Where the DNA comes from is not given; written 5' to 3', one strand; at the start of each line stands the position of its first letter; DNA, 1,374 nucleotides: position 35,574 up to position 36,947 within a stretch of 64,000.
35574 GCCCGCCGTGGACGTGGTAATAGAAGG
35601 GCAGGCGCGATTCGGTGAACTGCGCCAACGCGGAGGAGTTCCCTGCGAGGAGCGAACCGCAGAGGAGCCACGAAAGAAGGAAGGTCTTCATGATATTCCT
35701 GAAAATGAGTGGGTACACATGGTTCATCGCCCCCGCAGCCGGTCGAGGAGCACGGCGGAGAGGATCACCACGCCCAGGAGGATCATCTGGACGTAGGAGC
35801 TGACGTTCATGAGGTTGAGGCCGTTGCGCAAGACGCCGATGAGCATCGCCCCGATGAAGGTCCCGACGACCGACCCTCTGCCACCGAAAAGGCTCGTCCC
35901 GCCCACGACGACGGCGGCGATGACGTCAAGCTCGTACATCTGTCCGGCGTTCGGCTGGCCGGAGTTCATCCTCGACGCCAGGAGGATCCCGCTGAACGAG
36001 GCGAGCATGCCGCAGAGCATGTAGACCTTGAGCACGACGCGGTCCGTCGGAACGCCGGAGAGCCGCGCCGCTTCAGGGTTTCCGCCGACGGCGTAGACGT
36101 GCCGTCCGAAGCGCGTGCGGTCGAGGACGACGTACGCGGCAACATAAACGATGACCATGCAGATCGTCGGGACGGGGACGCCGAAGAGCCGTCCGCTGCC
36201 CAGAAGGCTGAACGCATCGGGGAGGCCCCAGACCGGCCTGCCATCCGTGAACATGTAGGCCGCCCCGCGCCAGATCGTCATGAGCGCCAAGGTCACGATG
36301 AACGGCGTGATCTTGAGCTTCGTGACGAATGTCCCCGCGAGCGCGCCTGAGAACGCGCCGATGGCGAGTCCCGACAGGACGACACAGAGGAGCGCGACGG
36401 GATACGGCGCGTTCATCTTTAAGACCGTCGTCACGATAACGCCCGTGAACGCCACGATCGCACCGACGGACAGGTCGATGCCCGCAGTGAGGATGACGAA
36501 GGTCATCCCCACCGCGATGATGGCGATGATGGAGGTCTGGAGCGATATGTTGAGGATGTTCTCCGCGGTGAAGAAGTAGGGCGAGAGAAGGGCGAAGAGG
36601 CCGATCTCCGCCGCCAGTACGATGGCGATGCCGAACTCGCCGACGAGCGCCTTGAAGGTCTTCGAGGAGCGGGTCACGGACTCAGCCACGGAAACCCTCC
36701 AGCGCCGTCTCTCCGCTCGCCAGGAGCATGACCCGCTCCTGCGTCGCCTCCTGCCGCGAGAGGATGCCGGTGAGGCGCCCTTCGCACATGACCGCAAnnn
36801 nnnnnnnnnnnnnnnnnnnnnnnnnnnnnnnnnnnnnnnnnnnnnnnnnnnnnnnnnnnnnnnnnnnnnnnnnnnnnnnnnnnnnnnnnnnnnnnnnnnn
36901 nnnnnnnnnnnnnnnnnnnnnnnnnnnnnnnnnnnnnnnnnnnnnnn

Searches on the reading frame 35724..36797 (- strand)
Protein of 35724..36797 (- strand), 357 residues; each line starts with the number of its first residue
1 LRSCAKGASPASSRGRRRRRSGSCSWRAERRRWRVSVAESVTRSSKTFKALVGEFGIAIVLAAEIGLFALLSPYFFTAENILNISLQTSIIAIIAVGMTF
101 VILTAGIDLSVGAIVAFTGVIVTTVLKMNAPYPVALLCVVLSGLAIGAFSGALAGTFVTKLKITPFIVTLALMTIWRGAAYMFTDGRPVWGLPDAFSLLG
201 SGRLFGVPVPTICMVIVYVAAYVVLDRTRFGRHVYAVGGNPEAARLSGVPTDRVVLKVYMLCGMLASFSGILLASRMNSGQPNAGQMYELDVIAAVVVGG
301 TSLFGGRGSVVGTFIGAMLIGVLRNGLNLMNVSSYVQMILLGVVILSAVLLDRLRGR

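Call 59: search_protein_families(library=pfam, proteins=[window:35724-36797:-], max_evalue=0.0001)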
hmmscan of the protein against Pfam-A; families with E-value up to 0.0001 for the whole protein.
window:35724-36797:- (357 aa): 1 family
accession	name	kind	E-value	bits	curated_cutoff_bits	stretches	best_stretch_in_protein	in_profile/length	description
PF02653.21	BPD_transp_2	-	9.5e-45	153.3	26.8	1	80-348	1-268/269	Branched-chain amino acid transport system / permease component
